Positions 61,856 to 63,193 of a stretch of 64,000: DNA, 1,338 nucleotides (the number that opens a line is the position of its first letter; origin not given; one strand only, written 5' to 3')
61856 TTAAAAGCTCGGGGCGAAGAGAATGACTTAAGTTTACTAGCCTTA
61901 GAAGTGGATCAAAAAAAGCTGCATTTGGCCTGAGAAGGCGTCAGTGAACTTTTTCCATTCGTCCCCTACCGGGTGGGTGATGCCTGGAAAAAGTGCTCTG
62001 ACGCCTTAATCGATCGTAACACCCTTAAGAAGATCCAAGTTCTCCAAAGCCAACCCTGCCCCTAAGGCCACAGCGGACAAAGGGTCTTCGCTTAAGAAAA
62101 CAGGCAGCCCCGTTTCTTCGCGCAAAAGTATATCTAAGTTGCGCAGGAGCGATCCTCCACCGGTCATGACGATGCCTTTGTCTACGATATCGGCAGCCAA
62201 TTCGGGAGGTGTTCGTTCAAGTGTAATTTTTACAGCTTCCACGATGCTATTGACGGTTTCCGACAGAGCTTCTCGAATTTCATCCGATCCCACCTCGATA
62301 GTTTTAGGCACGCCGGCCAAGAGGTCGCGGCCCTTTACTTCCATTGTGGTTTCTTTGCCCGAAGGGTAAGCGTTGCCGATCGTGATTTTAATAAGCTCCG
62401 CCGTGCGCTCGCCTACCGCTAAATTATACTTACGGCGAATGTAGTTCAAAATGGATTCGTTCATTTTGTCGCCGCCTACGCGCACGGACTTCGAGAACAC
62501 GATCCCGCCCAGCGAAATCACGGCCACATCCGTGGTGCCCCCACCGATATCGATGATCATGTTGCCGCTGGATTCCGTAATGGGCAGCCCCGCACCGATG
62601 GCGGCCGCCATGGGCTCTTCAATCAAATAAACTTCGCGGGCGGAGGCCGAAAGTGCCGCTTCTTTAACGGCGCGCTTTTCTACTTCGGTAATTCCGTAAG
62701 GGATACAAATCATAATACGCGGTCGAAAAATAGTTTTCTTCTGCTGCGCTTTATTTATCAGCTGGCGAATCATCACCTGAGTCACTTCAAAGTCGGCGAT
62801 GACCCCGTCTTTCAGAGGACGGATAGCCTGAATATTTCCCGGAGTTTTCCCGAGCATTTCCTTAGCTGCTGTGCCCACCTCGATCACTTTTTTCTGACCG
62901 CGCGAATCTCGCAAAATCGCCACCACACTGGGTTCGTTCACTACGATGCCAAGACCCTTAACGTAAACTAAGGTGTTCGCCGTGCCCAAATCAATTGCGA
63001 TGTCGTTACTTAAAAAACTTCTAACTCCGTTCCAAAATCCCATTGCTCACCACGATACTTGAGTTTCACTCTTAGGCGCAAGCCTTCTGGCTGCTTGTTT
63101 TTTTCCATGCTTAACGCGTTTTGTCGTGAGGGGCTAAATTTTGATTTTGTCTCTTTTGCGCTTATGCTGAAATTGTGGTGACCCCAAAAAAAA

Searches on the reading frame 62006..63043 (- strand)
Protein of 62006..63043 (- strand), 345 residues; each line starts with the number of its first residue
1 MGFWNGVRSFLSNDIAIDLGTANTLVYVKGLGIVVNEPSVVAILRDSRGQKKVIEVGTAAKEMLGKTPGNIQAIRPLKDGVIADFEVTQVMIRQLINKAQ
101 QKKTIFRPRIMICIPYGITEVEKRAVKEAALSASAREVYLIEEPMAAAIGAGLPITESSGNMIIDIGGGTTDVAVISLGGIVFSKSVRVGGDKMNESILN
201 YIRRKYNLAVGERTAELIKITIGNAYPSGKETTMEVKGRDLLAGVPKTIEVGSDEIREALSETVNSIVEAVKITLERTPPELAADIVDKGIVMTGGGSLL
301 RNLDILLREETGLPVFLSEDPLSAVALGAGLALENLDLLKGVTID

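Call 38: find_encoding_contigs(protein=window:62006-63043:-, flank=10000, max_places=2)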
Protein window:62006-63043:- (345 aa): 1 contig read that carries it; 1 place shown.
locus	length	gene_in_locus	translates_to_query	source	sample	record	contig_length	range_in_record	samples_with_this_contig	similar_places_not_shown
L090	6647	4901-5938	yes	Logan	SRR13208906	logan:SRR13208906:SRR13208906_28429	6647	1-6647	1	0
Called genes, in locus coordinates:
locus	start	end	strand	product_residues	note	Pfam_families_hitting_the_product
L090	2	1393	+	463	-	?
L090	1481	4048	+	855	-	PF01624:MutS_I, PF05192:MutS_III, PF05190:MutS_IV, PF00488:MutS_V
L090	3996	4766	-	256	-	PF13181:TPR_8 (faint), PF13428:TPR_14 (faint)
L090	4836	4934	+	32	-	-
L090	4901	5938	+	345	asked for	PF00022:Actin (weak), PF06723:MreB_Mbl, PF00012:HSP70, PF11104:PilM_2 (faint), PF14450:FtsA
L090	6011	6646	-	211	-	?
